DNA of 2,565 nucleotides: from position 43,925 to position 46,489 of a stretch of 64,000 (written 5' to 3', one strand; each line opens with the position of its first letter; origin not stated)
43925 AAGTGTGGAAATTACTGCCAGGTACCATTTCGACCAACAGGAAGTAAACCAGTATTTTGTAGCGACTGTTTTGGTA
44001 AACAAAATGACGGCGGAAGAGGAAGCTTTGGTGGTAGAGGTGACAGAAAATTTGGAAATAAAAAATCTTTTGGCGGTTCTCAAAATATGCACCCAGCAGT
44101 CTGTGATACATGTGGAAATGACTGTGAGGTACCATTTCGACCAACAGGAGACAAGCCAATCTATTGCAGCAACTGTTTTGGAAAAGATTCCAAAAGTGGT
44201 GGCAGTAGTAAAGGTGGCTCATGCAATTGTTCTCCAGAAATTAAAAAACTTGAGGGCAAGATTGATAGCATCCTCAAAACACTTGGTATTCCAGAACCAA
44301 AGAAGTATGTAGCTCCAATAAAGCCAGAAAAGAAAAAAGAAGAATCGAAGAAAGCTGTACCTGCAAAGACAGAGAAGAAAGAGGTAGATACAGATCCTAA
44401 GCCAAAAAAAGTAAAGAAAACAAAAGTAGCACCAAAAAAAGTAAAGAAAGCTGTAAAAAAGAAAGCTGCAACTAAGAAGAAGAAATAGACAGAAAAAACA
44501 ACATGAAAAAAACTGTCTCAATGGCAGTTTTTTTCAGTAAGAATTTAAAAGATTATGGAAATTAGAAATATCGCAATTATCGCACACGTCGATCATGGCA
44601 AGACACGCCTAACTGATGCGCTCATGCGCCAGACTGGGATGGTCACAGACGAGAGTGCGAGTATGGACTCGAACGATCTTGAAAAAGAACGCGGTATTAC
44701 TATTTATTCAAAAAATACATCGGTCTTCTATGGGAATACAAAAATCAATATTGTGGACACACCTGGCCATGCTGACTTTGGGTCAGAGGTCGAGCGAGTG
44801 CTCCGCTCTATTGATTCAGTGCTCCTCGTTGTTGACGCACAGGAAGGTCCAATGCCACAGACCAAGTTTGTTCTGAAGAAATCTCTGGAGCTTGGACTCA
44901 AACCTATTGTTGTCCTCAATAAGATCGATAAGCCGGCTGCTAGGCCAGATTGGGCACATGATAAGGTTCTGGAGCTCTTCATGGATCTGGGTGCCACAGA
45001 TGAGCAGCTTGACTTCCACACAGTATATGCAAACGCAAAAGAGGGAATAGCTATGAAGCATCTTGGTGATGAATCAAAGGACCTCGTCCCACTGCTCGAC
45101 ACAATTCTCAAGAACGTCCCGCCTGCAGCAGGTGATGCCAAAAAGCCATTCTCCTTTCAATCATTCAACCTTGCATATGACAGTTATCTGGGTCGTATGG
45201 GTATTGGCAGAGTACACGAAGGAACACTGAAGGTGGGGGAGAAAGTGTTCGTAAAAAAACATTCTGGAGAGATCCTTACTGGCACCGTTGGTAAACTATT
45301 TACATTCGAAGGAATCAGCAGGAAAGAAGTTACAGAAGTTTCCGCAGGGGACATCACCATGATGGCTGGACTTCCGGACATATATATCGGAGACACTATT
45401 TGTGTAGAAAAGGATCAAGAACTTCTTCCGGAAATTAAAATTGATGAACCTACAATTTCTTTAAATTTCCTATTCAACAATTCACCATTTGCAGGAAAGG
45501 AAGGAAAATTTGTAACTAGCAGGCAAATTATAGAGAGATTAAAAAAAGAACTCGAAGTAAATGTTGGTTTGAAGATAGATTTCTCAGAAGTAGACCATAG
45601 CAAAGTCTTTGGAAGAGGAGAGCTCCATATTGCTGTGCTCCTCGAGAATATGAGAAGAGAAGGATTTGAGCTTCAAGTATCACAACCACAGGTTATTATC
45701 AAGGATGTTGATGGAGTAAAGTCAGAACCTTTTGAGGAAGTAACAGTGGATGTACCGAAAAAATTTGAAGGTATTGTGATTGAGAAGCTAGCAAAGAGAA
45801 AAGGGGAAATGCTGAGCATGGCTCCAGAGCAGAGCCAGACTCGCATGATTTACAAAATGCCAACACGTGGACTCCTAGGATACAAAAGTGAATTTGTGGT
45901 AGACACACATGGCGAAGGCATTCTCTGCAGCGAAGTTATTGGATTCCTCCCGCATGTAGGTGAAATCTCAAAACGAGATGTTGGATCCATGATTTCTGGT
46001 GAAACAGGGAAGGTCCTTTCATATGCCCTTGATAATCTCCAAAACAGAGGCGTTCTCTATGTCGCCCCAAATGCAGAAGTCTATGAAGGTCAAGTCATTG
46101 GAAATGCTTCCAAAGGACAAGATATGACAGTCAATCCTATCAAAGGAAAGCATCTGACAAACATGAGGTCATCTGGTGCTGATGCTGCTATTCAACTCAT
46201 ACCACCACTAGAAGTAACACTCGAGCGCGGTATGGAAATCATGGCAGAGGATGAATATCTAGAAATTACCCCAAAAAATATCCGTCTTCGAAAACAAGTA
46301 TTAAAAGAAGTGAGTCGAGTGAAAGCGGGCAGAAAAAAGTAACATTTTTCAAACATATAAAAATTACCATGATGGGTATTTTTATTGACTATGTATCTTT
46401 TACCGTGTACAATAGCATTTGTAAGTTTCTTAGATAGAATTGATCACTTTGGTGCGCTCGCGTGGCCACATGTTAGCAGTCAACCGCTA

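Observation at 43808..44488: Double zinc-ribbon protein with Gly/Arg-rich head and histone H1-like lysine tail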

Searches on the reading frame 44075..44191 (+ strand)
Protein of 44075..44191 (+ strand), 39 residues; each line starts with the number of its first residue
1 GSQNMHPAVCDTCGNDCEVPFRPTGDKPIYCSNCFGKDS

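Call 30: search_solved_structures(query=A2, max_evalue=10, show_alignments=5)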
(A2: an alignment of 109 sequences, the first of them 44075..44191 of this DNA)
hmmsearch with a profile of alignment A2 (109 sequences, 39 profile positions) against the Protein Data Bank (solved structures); distinct sequences matched with E-value up to 10: 10.
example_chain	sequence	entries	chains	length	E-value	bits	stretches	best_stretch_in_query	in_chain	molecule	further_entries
4uxh_A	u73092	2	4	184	1.2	12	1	3-20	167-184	THYMIDINE KINASE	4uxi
4uxj_A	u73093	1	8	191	1.4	11.8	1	3-20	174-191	THYMIDINE KINASE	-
9k6k_A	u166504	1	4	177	1.5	11.7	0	3-13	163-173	Thymidine kinase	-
2j87_A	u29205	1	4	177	1.9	11.4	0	3-13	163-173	THYMIDINE KINASE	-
2orw_A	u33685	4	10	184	2.1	11.2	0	3-15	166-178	Thymidine kinase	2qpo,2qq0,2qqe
2fe3_A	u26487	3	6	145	2.4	11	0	5-15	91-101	Peroxide operon regulator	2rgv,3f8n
5egb_A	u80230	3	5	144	3.2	10.6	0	25-34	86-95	Histone-lysine N-methyltransferase PRDM9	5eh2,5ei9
5v3g_D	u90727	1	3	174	4.2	10.3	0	24-34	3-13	PR domain zinc finger protein 9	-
4v8m_AV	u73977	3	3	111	5.3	10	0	18-25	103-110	RIBOSOMAL PROTEIN S26, PUTATIVE | 40S ribosomal protein S26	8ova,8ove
7c5x_A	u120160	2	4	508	7.5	9.5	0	17-26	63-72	iota-carbonic anhydrase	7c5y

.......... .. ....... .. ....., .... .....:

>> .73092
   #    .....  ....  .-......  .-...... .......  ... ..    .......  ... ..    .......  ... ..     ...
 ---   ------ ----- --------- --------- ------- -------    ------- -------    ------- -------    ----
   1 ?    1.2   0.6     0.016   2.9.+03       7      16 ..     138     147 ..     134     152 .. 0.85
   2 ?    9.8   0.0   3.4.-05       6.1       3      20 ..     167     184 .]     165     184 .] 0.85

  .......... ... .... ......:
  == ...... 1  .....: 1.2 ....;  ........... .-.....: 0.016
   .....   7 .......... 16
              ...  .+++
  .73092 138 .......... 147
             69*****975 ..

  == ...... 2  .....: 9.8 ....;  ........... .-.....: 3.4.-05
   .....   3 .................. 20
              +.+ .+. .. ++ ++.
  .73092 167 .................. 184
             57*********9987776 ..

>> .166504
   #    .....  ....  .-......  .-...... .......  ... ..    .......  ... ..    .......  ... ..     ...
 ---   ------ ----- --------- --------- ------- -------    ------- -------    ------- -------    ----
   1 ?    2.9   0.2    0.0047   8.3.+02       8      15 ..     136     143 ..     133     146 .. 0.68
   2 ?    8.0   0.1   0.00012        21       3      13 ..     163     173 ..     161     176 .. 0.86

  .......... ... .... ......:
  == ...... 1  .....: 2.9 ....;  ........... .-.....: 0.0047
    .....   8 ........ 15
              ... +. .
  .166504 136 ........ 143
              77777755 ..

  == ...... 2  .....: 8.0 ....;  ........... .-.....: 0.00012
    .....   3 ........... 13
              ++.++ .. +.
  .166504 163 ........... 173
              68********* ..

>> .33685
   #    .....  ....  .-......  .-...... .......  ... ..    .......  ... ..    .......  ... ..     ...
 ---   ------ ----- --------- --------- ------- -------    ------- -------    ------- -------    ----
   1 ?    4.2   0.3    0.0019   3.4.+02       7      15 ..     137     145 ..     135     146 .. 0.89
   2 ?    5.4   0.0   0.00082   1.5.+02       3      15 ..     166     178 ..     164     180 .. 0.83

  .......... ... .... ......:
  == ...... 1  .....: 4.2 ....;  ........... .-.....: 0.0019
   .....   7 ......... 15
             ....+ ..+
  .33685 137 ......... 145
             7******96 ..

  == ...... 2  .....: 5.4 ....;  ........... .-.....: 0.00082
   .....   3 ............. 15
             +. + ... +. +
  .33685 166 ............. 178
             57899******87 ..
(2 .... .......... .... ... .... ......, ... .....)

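Call 35: search_protein_representatives(alignment_id=A2)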
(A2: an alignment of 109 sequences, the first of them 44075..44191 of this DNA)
Query: 109 sequences, 39 profile positions. Proteins with E-value up to 0.001 (for the whole library): 6825; up to 1e-10: 4032; up to 1e-30: 321. The best 150 are listed.
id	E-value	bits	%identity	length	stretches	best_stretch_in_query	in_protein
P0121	2.7e-56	203.0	-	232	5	2-37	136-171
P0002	1.6e-55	200.5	-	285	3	1-37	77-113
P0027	2.1e-55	200.1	-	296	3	2-38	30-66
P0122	1.1e-54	197.8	-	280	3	2-38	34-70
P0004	6.4e-54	195.4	-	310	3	3-38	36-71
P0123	7.0e-53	192.0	-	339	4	2-38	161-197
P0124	1.8e-50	184.3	-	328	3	2-38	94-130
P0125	6.3e-50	182.6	-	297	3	2-38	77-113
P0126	2.8e-39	148.5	-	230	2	2-38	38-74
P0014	4.6e-39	147.8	-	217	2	2-38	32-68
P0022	5.2e-39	147.6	-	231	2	2-38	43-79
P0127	9.7e-39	146.8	-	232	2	2-38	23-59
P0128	9.8e-39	146.8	-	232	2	1-38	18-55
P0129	1.1e-38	146.7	-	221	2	3-38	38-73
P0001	2.0e-38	145.8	-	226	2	2-38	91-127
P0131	4.6e-38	144.6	-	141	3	3-38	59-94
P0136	9.8e-38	143.6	-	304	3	2-37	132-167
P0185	3.7e-36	138.5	-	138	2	2-37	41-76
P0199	8.2e-36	137.4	-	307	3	3-38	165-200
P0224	2.4e-35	135.9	-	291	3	3-38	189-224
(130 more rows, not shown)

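Call 36: predict_structure(alignment_id=A2)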
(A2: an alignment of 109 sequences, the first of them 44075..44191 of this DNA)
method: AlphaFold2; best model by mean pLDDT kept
length: 39 residues; sequences in the alignment: 109
mean_pLDDT: 83.0   pTM: 0.50
mean pLDDT of the five models: 83.0, 81.7, 81.2, 80.4, 79.6
residues with pLDDT >= 90: 10; 70-90: 25; 50-70: 4; < 50: 0
segments of 3 or more residues with pLDDT < 50: none
pLDDT, mean of each block of 10 residues (from residue 1): 84 90 83 74
secondary structure, 60 per line:
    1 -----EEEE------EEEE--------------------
elements in order: E6-9 E16-19

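Call 43: fold_search(model_id=the predicted structure, library=pdb)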
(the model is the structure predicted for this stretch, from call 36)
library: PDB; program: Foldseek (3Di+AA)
matches with E <= 10: 128; with E <= 0.001: 0
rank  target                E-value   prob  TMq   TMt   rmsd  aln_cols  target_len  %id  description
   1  4ywl_A                7.9e-01  0.09  0.29  0.07   8.7        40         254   25  Pyrococcus furiosus MCM N-terminal domain F179A point mutant pentameric ring (released 2015-09-23)
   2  4pog_G                9.0e-01  0.08  0.28  0.07   8.7        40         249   25  MCM-ssDNA co-crystal structure (released 2014-04-09)
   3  4ywm_A                9.0e-01  0.08  0.28  0.07   8.7        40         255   25  Pyrococcus furiosus MCM N-terminal domain beta-turn triple mutant pentameric ring (released 2015-09-23)
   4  7ne9_CCC              1.3e+00  0.13  0.36  0.14  10.2        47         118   21  A single sensor controls large variations in zinc quotas in a marine cyanobacterium (released 2022-03-02)
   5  4pof_A                1.4e+00  0.07  0.29  0.07   8.7        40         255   25  PfMCM N-terminal domain without DNA (released 2014-04-09)
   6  1joc_A                1.6e+00  0.23  0.46  0.17   6.0        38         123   26  EEA1 homodimer of C-terminal FYVE domain bound to inositol 1,3-diphosphate (released 2001-12-28)
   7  5iy0_A                1.7e+00  0.06  0.29  0.07   8.9        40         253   25  PfMCM N-terminal domain double hexamer (released 2016-07-13)
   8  6fhu_A                1.8e+00  0.25  0.49  0.40   3.6        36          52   22  Crystal structure of BAZ2A PHD zinc finger in complex with H3 3-mer peptide (released 2018-03-21)
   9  7ne9_AAA              1.9e+00  0.11  0.36  0.13  10.4        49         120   20  A single sensor controls large variations in zinc quotas in a marine cyanobacterium (released 2022-03-02)
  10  4ywm_F                2.2e+00  0.05  0.28  0.07   8.9        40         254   25  Pyrococcus furiosus MCM N-terminal domain beta-turn triple mutant pentameric ring (released 2015-09-23)
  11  2f8b_MODEL_1_A        2.8e+00  0.30  0.58  0.43   4.0        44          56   14  NMR structure of the C-terminal domain (dimer) of HPV45 oncoprotein E7 (released 2006-08-08)
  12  1zbd_B                2.8e+00  0.16  0.50  0.18   6.3        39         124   18  STRUCTURAL BASIS OF RAB EFFECTOR SPECIFICITY: CRYSTAL STRUCTURE OF THE SMALL G PROTEIN RAB3A COMPLEXED WITH THE EFFECT (released 1999-04-02)
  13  5yc3_A                3.0e+00  0.20  0.51  0.37   4.6        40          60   22  Crystal structure of AL3 PHD finger bound to H3K4me2 (released 2018-01-24)
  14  4q6f_B                3.0e+00  0.18  0.47  0.37   3.5        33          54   24  Crystal structure of human BAZ2A PHD zinc finger in complex with unmodified H3K4 histone peptide (released 2014-05-21)
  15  5svi_B                3.0e+00  0.15  0.46  0.36   3.7        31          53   22  MORC3 CW domain in complex with unmodified histone H3 (released 2016-12-14)
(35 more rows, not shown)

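Call 44: list_cluster_members(proteins=[P0121, P0123, P0131, P0136, P0199, P0185, P0124, P0125, P0224, P0001])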
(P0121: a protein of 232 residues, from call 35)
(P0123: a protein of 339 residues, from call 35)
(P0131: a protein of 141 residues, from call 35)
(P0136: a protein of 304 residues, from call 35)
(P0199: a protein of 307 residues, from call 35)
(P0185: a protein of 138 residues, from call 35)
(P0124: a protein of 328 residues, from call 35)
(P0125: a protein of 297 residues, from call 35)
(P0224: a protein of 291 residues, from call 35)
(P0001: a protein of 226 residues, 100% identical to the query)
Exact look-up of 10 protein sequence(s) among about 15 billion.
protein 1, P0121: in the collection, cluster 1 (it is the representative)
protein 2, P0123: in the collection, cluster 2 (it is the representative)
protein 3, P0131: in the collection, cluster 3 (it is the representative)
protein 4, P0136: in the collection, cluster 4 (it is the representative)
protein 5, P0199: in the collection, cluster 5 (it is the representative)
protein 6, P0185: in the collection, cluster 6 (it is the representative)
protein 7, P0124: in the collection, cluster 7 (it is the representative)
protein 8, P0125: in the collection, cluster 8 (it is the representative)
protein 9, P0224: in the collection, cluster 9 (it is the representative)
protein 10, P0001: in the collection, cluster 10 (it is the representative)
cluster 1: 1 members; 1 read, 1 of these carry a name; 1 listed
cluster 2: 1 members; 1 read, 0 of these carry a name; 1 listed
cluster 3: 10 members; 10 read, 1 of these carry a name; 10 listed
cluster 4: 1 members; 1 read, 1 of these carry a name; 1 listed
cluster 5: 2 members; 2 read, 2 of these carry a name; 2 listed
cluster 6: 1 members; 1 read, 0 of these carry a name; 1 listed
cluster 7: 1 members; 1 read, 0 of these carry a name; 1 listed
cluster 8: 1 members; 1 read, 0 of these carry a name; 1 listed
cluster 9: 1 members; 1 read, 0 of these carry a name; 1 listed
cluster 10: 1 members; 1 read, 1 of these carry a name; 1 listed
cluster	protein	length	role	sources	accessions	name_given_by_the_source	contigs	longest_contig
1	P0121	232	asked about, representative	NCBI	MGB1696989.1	MAG: CxxC-x17-CxxC domain-containing protein [Thermoplasmatota archaeon]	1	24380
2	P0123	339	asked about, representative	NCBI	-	-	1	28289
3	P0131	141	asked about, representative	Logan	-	-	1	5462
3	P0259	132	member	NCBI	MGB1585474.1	MAG: CxxC-x17-CxxC domain-containing protein [Thermoplasmatota archaeon]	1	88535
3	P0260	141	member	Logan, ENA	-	-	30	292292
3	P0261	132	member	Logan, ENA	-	-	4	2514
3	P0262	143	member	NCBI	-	-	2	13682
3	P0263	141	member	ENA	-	-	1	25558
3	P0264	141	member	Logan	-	-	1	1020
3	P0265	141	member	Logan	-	-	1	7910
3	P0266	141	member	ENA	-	-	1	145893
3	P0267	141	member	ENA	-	-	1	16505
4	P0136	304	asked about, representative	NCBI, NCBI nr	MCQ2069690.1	MAG: hypothetical protein MJZ68_00980 [archaeon] | hypothetical protein [archaeon]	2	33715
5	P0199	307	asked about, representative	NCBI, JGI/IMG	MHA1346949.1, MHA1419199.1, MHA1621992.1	MAG: CxxC-x17-CxxC domain-containing protein [Candidatus Heimdallarchaeaceae archaeon]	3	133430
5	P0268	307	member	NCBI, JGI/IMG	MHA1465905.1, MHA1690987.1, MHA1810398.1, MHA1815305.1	MAG: CxxC-x17-CxxC domain-containing protein [Candidatus Heimdallarchaeaceae archaeon]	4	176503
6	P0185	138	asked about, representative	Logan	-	-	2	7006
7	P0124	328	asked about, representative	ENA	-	-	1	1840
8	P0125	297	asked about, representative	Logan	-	-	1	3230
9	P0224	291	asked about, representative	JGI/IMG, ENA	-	-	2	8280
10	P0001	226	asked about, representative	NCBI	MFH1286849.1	MAG: CxxC-x17-CxxC domain-containing protein [Candidatus Magasanikbacteria bacterium]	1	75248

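Call 45: find_encoding_contigs(protein=P0199, flank=5000, max_places=1)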
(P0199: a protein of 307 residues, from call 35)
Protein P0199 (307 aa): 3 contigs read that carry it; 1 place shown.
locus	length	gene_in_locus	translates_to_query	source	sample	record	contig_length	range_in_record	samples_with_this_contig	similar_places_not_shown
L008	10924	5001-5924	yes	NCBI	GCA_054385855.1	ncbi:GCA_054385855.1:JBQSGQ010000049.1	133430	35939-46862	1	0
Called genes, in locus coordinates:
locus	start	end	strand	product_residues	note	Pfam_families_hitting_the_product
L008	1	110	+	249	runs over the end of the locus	PF03099:BPL_LplA_LipB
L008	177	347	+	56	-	-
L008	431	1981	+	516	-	PF16656:Pur_ac_phosph_N, PF00149:Metallophos, PF07705:CARDB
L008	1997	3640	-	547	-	PF04151:PPC (faint)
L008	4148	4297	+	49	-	-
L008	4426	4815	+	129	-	PF00903:Glyoxalase (weak)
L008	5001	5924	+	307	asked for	PF23477:zf_Tbcl_2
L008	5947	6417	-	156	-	-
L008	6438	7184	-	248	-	PF13230:GATase_4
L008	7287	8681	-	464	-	PF00083:Sugar_tr, PF07690:MFS_1, PF12832:MFS_1_like (weak), PF07690:MFS_1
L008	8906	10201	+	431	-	PF01336:tRNA_anti-codon, PF00152:tRNA-synt_2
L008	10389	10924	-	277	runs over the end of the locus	PF01993:MTD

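Call 46: find_encoding_contigs(protein=P0260, flank=5000, max_places=1)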
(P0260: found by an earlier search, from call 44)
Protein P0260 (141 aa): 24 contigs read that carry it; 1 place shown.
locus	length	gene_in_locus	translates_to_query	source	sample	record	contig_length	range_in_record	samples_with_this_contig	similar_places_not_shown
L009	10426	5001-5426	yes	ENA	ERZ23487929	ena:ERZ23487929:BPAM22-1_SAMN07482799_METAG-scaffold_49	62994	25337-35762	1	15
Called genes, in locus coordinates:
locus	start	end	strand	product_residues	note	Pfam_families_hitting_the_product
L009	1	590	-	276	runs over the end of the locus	PF00106:adh_short, PF01370:Epimerase (weak), PF08659:KR, PF13460:NAD_binding_10 (weak), PF13561:adh_short_C2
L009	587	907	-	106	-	-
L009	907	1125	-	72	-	-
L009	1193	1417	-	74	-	-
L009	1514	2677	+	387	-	PF01071:GARS_A (weak), PF08442:ATP-grasp_2, PF13549:ATP-grasp_5, PF02222:ATP-grasp (weak), PF02786:CPSase_L_D2, PF24948:Citrate_synth_N, PF00549:Ligase_CoA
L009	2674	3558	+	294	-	PF02629:CoA_binding, PF13380:CoA_binding_2, PF13607:Succ_CoA_lig, PF00549:Ligase_CoA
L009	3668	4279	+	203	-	PF01914:MarC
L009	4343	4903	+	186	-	-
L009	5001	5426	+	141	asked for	PF23477:zf_Tbcl_2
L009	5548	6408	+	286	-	PF00005:ABC_tran, PF13304:AAA_21 (weak)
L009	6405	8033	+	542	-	PF12698:ABC2_membrane_3 (weak)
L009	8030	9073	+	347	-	PF12679:ABC2_membrane_2 (weak), PF12698:ABC2_membrane_3, PF01061:ABC2_membrane (weak)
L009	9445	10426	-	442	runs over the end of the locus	PF00209:SNF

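Call 52: search_protein_families(library=pfam, alignment_id=A2, max_evalue=10)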
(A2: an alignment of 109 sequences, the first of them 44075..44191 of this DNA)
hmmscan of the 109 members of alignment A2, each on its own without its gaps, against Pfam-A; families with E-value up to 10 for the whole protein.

A. member 1, window:44075-44191:+ (39 aa): 4 families
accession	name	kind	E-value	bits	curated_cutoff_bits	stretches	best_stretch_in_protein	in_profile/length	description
PF23477.1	zf_Tbcl_2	-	5.2e-18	64.9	27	1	4-37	2-35/37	Probable treble clef zinc finger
PF00569.23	ZZ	-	0.053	13.8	21.4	1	8-22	5-19/45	Zinc finger, ZZ type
PF14951.11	DUF4503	-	0.45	9.4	27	1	9-34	282-306/392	Domain of unknown function (DUF4503)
PF25720.1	Herpes_ORF28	-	2.1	8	40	1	28-37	39-48/233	Herpesvirus ORF28 domain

B. families by the number of members that match (of 109 scanned): 52 families (the first 25 are shown)
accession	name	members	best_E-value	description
PF23477.1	zf_Tbcl_2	109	5.1e-20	Probable treble clef zinc finger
PF14599.11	zinc_ribbon_6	67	0.00017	Zinc-ribbon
PF00569.23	ZZ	44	0.00038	Zinc finger, ZZ type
PF25720.1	Herpes_ORF28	39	0.024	Herpesvirus ORF28 domain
PF22926.2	C1-like_CT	35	0.0092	C1 domain-like, C-terminal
PF18256.6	HscB_4_cys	19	0.058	Co-chaperone HscB tetracysteine metal binding motif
PF06677.18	Auto_anti-p27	19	0.16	Sjogren's syndrome/scleroderma autoantigen 1 (Autoantigen p27)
PF09723.15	Zn_ribbon_8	17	0.025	Zinc ribbon domain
PF24458.1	DUF7573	14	0.0032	Domain of unknown function (DUF7573)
PF04879.21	Molybdop_Fe4S4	14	0.01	Molybdopterin oxidoreductase Fe4S4 domain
PF21817.3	CapR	12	0.003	CapR homology domain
PF24734.1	DUF7685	9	0.0033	Domain of unknown function (DUF7685)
PF24254.1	DUF7455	9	0.0039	Domain of unknown function (DUF7455)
PF14835.12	zf-RING_6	7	0.022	zf-RING of BARD1-type protein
PF14951.11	DUF4503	7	0.12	Domain of unknown function (DUF4503)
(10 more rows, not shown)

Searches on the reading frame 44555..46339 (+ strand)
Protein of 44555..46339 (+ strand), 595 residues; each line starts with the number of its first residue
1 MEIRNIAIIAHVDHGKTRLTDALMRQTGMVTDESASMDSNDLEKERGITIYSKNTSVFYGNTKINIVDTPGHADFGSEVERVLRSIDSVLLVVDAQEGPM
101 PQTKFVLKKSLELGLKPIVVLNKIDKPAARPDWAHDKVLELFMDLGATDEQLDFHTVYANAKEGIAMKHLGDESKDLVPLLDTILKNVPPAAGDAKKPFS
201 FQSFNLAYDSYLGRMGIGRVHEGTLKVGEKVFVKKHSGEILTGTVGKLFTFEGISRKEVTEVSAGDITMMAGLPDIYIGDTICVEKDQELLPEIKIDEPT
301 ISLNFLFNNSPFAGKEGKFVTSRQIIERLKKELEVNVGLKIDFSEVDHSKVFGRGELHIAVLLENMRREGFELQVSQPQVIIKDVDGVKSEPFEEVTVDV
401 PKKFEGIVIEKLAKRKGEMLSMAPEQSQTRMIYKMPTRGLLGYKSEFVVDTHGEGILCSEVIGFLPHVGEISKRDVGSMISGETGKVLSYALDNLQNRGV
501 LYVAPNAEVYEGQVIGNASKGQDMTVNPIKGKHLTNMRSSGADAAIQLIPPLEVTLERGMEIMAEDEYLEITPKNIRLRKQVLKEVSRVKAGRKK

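Call 10: search_protein_families(library=pfam, proteins=[window:44555-46339:+])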
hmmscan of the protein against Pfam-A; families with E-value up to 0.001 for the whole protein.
window:44555-46339:+ (595 aa): 7 families
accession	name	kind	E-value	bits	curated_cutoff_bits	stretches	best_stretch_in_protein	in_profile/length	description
PF00009.33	GTP_EFTU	-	1.7e-51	175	26.5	1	2-189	2-187/188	Elongation factor Tu GTP binding domain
PF21018.2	BipA_C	-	5.1e-41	139.3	23.8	1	477-584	2-109/110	TypA/BipA C-terminal domain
PF00679.30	EFG_C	-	7.4e-17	61.6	27.9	1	390-468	3-82/89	Elongation factor G C-terminus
PF03144.31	GTP_EFTU_D2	-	7.9e-12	45.9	30.3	1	213-283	1-73/73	Elongation factor Tu domain 2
PF22042.2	EF-G_D2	-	3.8e-08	33.8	27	1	204-284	7-83/84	Elongation factor G domain 2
PF01926.29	MMR_HSR1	-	1.8e-06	28.5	21.9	1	6-123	2-113/113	50S ribosome-binding GTPase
PF02421.24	FeoB_N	-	0.00082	19.4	27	0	47-130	32-121/156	Ferrous iron transport protein B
